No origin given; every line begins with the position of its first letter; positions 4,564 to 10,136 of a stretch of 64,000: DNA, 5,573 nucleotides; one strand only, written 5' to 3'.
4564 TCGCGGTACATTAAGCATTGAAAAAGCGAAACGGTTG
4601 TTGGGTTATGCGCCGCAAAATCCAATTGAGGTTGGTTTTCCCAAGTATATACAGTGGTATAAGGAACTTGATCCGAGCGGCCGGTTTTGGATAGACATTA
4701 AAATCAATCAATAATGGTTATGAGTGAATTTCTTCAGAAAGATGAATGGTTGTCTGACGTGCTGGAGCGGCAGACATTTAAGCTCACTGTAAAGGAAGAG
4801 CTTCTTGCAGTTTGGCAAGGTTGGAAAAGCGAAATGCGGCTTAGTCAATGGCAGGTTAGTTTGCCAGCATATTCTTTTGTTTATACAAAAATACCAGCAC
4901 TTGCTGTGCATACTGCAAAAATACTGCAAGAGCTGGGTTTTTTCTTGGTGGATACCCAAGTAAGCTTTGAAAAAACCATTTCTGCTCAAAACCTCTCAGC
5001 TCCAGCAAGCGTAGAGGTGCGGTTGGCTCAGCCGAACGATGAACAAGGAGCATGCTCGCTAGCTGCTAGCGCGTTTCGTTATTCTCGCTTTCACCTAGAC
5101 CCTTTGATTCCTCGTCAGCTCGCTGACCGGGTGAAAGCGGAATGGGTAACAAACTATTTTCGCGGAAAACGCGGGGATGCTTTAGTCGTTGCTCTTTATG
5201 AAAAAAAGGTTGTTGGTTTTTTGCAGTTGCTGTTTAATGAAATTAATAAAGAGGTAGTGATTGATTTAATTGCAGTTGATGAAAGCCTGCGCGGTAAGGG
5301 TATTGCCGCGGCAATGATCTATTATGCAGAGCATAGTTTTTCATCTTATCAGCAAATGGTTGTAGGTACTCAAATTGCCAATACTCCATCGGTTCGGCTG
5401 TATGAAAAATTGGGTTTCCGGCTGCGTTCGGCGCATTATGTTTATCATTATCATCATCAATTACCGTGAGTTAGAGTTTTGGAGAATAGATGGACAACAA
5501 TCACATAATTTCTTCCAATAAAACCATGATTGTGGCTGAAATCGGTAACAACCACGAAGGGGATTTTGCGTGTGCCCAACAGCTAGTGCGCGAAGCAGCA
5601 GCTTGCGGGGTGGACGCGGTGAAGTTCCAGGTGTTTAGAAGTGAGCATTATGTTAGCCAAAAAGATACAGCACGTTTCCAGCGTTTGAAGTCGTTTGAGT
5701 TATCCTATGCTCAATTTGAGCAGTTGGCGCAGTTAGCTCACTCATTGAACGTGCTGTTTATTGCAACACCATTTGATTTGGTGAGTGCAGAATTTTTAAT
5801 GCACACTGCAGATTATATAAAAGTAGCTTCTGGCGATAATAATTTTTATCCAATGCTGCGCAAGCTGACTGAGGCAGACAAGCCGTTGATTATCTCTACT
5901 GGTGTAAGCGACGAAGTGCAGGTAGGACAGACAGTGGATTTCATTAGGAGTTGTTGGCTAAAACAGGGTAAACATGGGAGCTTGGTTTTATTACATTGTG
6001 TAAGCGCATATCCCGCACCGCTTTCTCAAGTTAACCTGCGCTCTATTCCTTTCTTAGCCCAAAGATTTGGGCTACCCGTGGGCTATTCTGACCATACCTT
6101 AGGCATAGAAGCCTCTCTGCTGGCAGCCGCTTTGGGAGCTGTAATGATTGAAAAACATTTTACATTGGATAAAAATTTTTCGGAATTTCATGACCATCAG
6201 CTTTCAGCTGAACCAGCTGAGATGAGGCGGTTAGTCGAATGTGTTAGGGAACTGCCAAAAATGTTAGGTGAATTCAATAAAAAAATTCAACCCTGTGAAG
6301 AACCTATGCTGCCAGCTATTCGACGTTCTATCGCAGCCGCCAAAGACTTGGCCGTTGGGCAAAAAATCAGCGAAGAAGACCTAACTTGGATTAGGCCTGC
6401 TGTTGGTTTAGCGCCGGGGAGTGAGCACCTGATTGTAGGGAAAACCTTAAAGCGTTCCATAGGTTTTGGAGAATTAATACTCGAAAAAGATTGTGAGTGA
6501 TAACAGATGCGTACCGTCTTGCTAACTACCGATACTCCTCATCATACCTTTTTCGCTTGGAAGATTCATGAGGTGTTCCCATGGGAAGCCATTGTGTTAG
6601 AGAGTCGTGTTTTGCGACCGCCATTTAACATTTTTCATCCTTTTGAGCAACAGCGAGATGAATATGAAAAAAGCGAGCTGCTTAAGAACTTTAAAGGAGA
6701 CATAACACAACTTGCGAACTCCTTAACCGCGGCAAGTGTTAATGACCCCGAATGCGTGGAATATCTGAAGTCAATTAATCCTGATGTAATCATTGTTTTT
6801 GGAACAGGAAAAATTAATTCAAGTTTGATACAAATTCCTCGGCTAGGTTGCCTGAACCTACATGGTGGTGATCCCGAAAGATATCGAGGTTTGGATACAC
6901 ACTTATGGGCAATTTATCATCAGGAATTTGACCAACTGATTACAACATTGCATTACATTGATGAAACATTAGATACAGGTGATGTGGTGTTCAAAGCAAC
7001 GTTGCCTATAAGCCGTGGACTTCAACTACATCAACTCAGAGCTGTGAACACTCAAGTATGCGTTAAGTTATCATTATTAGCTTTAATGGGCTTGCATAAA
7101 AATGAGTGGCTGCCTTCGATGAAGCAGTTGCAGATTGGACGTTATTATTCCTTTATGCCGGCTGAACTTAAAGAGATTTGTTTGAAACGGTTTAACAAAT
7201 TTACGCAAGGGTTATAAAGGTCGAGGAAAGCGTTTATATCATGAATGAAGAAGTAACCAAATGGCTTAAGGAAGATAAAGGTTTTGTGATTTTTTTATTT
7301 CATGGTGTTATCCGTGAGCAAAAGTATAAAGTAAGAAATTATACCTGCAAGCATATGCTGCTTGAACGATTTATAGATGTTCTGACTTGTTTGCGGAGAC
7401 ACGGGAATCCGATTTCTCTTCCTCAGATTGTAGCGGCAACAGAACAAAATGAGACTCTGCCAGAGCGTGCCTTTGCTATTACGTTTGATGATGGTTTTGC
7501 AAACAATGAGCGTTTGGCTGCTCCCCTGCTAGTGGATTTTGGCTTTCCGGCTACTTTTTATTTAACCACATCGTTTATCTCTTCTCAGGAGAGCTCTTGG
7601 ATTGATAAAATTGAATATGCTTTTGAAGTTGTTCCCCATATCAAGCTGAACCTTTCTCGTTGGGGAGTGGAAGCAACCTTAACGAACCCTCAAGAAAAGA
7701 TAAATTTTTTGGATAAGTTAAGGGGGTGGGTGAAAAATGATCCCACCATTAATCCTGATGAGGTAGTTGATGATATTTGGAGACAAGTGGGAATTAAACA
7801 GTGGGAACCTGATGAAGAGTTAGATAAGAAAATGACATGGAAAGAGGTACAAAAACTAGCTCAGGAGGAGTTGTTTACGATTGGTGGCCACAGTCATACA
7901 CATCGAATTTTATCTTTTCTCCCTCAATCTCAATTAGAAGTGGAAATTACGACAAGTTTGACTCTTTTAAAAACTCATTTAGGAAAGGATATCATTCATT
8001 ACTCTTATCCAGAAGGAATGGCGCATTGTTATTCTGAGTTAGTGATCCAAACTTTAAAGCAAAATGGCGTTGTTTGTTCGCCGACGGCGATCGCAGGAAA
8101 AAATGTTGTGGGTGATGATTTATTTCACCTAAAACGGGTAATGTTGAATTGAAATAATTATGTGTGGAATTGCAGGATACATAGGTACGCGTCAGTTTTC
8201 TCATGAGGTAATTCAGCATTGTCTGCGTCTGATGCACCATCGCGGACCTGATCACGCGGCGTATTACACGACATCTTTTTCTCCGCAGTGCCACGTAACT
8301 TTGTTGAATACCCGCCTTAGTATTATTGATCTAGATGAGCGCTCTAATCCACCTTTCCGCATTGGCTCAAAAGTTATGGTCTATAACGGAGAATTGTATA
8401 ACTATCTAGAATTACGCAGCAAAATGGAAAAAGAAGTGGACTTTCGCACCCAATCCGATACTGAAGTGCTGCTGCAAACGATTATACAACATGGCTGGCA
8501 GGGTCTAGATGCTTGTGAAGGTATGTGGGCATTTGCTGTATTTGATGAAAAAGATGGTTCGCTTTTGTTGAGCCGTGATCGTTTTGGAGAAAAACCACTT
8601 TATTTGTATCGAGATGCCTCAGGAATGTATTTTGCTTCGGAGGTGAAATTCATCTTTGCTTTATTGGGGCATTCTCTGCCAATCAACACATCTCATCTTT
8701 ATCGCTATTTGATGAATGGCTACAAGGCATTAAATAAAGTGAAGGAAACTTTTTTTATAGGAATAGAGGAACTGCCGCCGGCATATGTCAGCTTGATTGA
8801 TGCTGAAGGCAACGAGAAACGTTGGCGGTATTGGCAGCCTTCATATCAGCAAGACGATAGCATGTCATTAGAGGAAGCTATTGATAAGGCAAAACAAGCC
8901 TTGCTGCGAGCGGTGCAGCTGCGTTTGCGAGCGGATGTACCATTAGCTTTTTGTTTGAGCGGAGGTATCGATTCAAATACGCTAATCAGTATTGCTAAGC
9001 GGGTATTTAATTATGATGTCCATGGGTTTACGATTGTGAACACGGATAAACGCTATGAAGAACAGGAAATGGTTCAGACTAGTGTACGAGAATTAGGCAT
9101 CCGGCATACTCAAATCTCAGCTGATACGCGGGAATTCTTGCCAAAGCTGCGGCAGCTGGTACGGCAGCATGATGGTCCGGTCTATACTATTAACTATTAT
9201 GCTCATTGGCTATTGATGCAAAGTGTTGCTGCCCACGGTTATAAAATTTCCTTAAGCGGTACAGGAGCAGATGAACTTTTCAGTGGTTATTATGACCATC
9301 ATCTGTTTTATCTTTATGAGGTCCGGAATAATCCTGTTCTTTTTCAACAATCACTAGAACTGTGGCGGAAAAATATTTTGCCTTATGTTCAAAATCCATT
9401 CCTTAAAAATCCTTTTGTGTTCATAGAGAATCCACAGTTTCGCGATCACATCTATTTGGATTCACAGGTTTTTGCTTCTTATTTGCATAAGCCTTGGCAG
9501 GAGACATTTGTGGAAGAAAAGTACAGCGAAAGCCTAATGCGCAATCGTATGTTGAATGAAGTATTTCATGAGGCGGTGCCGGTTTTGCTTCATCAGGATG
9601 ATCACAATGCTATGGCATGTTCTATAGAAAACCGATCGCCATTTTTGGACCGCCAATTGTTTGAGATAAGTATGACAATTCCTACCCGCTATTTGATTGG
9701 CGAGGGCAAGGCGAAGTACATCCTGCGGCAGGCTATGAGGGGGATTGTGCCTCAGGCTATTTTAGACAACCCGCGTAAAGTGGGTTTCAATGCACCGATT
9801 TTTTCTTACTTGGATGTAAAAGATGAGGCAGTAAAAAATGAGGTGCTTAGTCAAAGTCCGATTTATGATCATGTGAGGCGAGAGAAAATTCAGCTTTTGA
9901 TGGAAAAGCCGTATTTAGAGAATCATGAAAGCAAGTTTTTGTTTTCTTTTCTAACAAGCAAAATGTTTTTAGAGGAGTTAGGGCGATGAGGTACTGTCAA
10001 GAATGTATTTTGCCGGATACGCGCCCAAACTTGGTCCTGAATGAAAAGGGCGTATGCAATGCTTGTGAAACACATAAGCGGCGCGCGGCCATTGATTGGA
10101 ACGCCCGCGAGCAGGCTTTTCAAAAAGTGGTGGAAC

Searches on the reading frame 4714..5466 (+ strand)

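Call 5: search_protein_families(library=pfam, proteins=[window:4714-5466:+], max_evalue=0.001)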
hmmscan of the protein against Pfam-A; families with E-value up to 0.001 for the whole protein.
window:4714-5466:+ (251 aa): 5 families
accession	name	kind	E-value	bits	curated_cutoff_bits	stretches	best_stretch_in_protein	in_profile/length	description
PF00583.31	Acetyltransf_1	-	9.5e-15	55.3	20.7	1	149-235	28-116/116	Acetyltransferase (GNAT) family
PF13508.13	Acetyltransf_7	-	2.3e-11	44.3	27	1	156-236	4-83/84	Acetyltransferase (GNAT) domain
PF13673.13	Acetyltransf_10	-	1.5e-09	38.3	23.6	1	140-236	17-108/128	Acetyltransferase (GNAT) domain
PF08445.16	FR47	-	3.9e-06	27.2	22.1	1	183-242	24-84/86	FR47-like protein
PF13302.13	Acetyltransf_3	-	0.00011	23.3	25.4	1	123-236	24-138/138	Acetyltransferase (GNAT) domain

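Call 25: search_protein_families(library=ncbifam, proteins=[window:4714-5466:+], max_evalue=0.001)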
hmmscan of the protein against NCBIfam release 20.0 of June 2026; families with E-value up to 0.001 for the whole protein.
window:4714-5466:+ (251 aa): 7 families
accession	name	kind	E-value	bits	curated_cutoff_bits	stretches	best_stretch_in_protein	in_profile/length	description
NF008212.0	PRK10975.1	equivalog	2e-24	86.7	219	1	6-242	6-227/232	dTDP-4-amino-4,6-dideoxy-D-galactose acyltransferase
TIGR02382.1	wecD_rffC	equivalog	4.5e-14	52.4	195.1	1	58-242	3-187/191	dTDP-4-amino-4,6-dideoxy-D-galactose acyltransferase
TIGR01575.1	rimI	equivalog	2.9e-08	34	86.4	1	152-244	29-121/132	ribosomal protein S18-alanine N-acetyltransferase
NF033083.0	AAC_3_I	equivalog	8.9e-07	29.2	200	1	156-242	49-141/145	AAC(3)-I family aminoglycoside N-acetyltransferase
NF000358.1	sat2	exception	1.9e-06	27.8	360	1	157-240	61-145/174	streptothricin N-acetyltransferase Sat2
NF000359.1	sat3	exception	3.6e-06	27.1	360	1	154-246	70-164/180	streptothricin N-acetyltransferase Sat3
TIGR03448.1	mycothiol_MshD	equivalog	0.0004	19.8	163.1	0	91-244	142-294/294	mycothiol synthase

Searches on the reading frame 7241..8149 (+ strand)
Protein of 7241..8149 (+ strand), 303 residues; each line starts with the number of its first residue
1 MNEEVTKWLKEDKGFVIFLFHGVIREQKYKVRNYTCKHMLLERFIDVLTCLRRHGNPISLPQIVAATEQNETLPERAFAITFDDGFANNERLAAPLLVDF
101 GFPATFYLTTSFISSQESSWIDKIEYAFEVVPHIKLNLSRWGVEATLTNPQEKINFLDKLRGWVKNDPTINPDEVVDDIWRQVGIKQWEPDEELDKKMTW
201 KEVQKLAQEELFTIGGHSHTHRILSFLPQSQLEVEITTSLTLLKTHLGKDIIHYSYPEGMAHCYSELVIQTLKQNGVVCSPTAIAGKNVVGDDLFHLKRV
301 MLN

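Call 5: search_protein_families(library=pfam, proteins=[window:7241-8149:+], max_evalue=0.001)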
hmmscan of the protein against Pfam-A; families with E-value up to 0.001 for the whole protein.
window:7241-8149:+ (303 aa): 1 family
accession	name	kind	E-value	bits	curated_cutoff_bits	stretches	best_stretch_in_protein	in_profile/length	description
PF01522.26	Polysacc_deac_1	-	1.1e-16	61.3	23.1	2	197-277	45-121/124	Polysaccharide deacetylase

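Call 25: search_protein_families(library=ncbifam, proteins=[window:7241-8149:+], max_evalue=0.001)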
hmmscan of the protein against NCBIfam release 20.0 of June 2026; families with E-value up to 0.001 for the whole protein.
window:7241-8149:+ (303 aa): 4 families
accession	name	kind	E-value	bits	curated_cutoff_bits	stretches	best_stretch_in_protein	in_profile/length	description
TIGR03938.2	deacetyl_PgaB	equivalog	6.3e-17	61.1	321.9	1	14-121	2-109/621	poly-beta-1,6-N-acetyl-D-glucosamine N-deacetylase PgaB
NF011177.0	PRK14582.1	equivalog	1.8e-09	36.5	923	1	41-115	71-146/671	poly-beta-1,6-N-acetyl-D-glucosamine N-deacetylase PgaB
NF011176.0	PRK14581.1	equivalog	7.9e-08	30.9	1091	1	13-114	47-145/673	poly-beta-1,6-N-acetyl-D-glucosamine N-deacetylase PgaB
TIGR03933.1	PIA_icaB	equivalog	0.00018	21.1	248.35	0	30-117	29-113/245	intercellular adhesin biosynthesis polysaccharide N-deacetylase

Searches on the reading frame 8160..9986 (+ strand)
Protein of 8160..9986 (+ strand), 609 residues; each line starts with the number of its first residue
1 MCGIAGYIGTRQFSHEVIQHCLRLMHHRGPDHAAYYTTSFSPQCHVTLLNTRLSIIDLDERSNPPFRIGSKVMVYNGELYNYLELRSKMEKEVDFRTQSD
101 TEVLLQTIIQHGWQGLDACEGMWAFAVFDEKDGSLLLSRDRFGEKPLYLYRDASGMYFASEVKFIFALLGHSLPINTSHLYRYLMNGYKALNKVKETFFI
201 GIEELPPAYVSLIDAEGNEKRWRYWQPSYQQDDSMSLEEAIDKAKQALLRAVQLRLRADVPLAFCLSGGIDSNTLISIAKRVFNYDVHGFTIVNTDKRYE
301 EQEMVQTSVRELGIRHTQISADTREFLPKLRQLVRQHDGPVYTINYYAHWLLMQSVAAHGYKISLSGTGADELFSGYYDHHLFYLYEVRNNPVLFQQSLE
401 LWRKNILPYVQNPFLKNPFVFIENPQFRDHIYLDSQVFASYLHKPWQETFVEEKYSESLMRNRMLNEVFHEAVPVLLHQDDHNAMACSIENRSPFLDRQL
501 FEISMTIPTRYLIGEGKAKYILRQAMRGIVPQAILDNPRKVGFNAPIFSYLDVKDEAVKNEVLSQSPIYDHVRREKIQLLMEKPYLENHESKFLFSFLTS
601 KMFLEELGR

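Call 5: search_protein_families(library=pfam, proteins=[window:8160-9986:+], max_evalue=0.001)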
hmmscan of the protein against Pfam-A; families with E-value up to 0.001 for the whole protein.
window:8160-9986:+ (609 aa): 4 families
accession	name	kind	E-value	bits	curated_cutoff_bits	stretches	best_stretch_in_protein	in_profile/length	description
PF00733.27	Asn_synthase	-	2.3e-59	202.3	21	1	245-591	3-339/354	Asparagine synthase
PF13537.11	GATase_7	-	3e-33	114.9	25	1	51-166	2-122/123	Glutamine amidotransferase domain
PF13522.11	GATase_6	-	1.2e-32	113.1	27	1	45-161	11-130/130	Glutamine amidotransferase domain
PF06508.19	QueC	-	0.0003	20.8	22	1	265-323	5-62/210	Queuosine biosynthesis protein QueC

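Call 25: search_protein_families(library=ncbifam, proteins=[window:8160-9986:+], max_evalue=0.001)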
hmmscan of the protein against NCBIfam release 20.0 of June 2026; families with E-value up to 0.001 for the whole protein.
window:8160-9986:+ (609 aa): 11 families
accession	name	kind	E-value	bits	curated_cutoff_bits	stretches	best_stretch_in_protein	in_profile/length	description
TIGR01536.1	asn_synth_AEB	equivalog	7.2e-118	394.8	267.1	1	2-543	1-517/517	asparagine synthase (glutamine-hydrolyzing)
TIGR03104.1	trio_amidotrans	equivalog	7.4e-80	268.8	570.1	1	1-584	1-564/589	N-acetylglutaminylglutamine amidotransferase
TIGR03108.1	eps_aminotran_1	hypoth_equivalog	5.3e-74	250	816.9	2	1-385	1-382/628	XrtA/PEP-CTERM system amidotransferase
NF006949.0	PRK09431.1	equivalog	1.6e-65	221.7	499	3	1-167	1-167/554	asparagine synthase B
NF033535.1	lass_lactam_cya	exception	2e-59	201.8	525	2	1-375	1-377/668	lasso peptide isopeptide bond-forming cyclase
NF033561.1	macrolact_Ik_Al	subfamily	3.5e-24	85.3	300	1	117-545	75-495/561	albusnodin/ikarugamycin family macrolactam cyclase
TIGR01134.1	purF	equivalog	3.8e-10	39.7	350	1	69-161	94-195/432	amidophosphoribosyltransferase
NF001484.0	PRK00331.1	subfamily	6e-09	34.8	381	1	69-163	93-196/601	isomerizing glutamine--fructose-6-phosphate transaminase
TIGR01135.1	glmS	equivalog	2.6e-06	26.2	418.05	1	71-129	94-163/607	glutamine--fructose-6-phosphate transaminase (isomerizing)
TIGR00268.2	TIGR00268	equivalog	5.9e-05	22.5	150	1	256-323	10-78/259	ATP-dependent sacrificial sulfur transferase LarE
TIGR00364.1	TIGR00364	equivalog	6.6e-05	22.5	150.3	1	265-325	4-63/201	7-cyano-7-deazaguanine synthase QueC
